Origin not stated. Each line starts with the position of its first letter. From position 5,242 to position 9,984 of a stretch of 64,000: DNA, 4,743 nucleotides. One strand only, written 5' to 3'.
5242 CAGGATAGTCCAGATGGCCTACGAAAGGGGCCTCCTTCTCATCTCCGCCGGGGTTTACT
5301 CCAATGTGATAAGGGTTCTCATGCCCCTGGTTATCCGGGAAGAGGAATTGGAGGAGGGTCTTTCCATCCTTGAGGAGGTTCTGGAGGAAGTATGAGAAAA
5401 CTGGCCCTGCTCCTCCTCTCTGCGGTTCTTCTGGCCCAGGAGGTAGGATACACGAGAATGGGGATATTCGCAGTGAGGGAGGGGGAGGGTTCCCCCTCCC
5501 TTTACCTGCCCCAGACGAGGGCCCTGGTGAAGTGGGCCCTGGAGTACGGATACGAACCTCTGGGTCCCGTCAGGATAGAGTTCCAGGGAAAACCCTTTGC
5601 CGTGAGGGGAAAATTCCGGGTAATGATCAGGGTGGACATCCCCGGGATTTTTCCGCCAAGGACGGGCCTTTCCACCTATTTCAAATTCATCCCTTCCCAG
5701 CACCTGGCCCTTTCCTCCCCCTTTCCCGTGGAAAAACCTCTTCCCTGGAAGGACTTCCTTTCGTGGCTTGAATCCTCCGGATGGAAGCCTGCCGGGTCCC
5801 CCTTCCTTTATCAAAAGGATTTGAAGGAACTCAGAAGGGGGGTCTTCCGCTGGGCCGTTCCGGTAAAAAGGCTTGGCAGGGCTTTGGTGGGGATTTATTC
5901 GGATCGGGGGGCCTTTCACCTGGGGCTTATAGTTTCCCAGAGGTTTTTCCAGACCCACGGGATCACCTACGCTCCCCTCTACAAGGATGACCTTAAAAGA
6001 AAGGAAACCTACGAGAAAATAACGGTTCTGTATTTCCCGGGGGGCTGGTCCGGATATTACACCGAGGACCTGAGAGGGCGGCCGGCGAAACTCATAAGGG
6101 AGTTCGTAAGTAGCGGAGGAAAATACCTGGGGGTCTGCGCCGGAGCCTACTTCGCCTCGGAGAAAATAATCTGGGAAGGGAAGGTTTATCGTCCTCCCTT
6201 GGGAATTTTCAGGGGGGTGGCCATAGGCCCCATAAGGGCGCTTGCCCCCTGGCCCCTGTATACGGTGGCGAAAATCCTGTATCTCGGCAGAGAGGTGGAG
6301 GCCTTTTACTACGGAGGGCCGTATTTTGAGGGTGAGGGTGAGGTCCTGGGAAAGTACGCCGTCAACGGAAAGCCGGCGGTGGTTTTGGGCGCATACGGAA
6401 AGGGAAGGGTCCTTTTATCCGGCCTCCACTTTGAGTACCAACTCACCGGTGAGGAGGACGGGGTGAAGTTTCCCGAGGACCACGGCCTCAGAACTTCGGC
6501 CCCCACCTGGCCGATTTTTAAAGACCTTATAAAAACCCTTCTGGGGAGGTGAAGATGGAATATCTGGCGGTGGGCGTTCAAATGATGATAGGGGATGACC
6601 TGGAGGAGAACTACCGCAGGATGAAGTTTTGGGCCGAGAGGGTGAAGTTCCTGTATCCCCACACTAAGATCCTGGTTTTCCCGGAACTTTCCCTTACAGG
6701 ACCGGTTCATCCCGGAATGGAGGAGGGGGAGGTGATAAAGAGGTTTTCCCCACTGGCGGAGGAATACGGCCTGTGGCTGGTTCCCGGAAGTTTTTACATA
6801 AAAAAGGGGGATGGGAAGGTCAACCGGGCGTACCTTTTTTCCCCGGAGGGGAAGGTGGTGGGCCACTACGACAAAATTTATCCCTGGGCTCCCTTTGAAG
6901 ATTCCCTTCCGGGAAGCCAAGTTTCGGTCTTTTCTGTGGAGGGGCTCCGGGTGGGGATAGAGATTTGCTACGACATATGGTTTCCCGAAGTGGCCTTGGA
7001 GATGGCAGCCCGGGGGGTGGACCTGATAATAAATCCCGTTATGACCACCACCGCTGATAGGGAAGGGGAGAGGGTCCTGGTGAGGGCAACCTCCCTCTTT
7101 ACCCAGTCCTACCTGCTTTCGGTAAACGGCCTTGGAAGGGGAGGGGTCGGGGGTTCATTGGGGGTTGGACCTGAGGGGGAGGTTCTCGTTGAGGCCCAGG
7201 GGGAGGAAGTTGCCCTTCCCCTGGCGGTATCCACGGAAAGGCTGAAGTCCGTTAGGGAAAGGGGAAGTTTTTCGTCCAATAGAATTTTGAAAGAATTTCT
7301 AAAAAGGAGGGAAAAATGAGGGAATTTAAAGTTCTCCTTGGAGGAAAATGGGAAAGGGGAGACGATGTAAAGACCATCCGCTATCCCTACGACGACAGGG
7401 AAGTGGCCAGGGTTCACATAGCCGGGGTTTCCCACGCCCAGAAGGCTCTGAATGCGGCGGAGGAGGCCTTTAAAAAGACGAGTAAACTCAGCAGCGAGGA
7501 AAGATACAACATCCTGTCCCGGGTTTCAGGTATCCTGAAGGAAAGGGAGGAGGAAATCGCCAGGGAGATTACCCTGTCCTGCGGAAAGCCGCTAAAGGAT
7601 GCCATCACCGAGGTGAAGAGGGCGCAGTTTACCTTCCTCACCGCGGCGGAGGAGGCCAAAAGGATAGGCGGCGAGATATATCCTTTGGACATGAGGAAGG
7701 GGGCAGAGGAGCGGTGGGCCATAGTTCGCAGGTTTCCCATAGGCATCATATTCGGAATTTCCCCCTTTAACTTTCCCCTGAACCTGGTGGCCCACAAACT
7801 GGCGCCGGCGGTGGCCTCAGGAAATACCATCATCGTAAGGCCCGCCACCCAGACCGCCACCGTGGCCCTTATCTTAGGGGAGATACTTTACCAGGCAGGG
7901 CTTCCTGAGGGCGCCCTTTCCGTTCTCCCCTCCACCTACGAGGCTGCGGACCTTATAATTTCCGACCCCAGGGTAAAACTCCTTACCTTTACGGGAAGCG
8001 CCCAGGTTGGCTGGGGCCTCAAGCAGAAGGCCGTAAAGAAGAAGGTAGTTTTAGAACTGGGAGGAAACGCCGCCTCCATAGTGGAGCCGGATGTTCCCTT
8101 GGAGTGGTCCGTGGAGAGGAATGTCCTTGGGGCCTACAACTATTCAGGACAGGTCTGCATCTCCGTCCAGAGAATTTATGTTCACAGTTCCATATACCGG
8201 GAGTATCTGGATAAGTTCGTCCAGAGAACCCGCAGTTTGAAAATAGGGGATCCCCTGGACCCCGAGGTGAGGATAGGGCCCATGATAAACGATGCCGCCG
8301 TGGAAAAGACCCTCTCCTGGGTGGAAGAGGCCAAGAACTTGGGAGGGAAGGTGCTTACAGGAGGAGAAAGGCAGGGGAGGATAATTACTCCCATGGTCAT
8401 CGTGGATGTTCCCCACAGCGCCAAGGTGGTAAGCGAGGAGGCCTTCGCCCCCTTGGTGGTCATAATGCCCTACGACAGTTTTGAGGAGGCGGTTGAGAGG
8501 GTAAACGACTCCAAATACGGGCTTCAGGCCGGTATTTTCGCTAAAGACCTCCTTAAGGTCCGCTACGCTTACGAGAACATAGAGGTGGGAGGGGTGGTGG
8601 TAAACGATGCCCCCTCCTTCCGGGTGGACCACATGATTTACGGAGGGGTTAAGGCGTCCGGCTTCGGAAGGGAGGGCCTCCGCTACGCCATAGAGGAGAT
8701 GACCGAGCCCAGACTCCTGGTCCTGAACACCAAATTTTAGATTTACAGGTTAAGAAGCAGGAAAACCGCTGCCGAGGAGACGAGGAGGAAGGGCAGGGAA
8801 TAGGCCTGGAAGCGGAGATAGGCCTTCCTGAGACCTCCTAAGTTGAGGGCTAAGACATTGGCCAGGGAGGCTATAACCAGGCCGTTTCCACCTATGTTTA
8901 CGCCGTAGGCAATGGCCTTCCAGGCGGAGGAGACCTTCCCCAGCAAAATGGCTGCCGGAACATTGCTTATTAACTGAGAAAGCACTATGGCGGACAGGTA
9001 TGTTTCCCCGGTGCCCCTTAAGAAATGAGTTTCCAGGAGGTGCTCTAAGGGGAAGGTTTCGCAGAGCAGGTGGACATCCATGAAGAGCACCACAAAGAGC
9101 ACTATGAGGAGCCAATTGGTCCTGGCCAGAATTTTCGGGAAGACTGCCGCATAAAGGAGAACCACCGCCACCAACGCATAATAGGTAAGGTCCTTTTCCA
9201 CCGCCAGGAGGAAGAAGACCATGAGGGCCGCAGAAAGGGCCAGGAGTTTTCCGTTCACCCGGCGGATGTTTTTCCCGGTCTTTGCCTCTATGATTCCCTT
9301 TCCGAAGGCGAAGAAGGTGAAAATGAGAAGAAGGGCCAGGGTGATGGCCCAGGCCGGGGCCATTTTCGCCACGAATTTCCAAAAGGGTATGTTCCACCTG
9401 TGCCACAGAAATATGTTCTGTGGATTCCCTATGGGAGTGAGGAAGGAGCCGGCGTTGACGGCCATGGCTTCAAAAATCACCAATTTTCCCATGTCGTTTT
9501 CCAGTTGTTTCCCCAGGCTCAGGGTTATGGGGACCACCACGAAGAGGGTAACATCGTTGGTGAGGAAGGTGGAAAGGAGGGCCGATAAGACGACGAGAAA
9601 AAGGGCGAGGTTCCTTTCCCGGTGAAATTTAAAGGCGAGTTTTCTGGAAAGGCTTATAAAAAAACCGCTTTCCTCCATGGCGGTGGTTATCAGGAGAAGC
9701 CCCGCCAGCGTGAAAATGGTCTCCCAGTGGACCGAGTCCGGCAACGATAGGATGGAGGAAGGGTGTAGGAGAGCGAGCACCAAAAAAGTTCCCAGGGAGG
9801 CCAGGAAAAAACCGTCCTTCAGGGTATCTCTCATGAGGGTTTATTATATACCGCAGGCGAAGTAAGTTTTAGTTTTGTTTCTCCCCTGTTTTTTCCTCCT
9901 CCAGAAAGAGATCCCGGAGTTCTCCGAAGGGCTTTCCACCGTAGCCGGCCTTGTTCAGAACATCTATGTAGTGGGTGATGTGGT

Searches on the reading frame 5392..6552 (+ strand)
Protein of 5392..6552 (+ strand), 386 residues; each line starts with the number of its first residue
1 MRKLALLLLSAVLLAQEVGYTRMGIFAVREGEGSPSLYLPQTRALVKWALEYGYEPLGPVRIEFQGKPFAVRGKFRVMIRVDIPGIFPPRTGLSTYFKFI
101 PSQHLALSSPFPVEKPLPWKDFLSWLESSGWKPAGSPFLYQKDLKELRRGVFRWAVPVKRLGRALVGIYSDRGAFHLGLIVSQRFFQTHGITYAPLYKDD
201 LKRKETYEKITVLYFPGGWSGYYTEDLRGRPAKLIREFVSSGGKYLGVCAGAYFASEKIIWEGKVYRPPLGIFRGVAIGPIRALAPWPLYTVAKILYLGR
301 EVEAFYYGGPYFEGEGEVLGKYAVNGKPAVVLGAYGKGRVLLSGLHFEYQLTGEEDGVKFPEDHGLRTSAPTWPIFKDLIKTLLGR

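Call 71: search_protein_families(library=pfam, proteins=[window:5392-6552:+], max_evalue=0.00001)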
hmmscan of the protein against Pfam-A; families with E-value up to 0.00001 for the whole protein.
window:5392-6552:+ (386 aa): 1 family
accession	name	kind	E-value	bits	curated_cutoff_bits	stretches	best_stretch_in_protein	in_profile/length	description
PF09825.15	BPL_N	-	1.4e-19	70.5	24.2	1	202-264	42-104/283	Biotin-protein ligase, N terminal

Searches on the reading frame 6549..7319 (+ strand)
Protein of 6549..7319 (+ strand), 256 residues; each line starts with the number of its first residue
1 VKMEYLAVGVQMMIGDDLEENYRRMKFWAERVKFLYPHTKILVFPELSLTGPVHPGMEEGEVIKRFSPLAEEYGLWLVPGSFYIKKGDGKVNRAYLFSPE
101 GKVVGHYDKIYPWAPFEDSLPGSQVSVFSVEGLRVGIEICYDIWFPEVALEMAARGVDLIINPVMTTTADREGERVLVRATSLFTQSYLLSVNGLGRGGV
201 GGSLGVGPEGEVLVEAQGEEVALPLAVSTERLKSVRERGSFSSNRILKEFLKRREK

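Call 71: search_protein_families(library=pfam, proteins=[window:6549-7319:+], max_evalue=0.00001)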
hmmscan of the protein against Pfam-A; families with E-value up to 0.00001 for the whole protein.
window:6549-7319:+ (256 aa): 1 family
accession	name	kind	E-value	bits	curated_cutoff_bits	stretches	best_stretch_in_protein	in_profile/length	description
PF00795.27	CN_hydrolase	-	1.4e-28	100.4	23.2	1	10-220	5-238/256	Carbon-nitrogen hydrolase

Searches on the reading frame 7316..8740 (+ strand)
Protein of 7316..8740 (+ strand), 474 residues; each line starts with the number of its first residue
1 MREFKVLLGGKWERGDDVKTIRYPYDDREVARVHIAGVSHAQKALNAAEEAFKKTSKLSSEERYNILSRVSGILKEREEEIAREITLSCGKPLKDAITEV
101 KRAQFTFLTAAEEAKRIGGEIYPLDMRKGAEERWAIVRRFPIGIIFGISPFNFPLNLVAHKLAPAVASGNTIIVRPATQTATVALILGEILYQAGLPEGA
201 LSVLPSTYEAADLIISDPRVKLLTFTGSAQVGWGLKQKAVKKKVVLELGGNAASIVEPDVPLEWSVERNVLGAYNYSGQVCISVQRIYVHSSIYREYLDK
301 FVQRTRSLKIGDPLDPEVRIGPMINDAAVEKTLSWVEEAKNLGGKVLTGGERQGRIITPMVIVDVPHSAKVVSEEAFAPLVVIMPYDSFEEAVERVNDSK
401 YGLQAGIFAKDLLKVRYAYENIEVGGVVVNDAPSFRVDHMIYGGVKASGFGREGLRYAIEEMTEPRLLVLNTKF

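Call 71: search_protein_families(library=pfam, proteins=[window:7316-8740:+], max_evalue=0.00001)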
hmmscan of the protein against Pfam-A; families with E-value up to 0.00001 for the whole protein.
window:7316-8740:+ (474 aa): 1 family
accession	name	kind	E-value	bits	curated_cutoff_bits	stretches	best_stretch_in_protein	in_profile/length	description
PF00171.27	Aldedh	-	5.2e-139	464.2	23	1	20-466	10-459/461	Aldehyde dehydrogenase family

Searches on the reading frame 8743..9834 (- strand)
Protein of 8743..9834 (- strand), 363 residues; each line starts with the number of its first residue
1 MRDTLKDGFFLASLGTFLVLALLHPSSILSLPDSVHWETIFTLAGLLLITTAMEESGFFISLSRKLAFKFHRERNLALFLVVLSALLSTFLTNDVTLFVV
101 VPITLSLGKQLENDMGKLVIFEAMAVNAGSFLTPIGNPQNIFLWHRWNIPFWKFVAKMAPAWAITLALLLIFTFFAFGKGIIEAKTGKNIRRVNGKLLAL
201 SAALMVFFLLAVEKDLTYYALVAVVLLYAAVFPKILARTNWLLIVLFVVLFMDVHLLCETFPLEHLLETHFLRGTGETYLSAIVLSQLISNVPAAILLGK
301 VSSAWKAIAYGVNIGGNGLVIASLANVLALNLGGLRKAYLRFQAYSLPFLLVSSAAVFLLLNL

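Call 71: search_protein_families(library=pfam, proteins=[window:8743-9834:-], max_evalue=0.00001)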
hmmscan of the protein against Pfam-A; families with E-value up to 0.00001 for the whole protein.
window:8743-9834:- (363 aa): 1 family
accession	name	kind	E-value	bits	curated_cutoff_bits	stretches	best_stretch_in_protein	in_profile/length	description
PF03600.22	CitMHS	-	2.6e-36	125.8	31.9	1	15-301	14-313/336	Citrate transporter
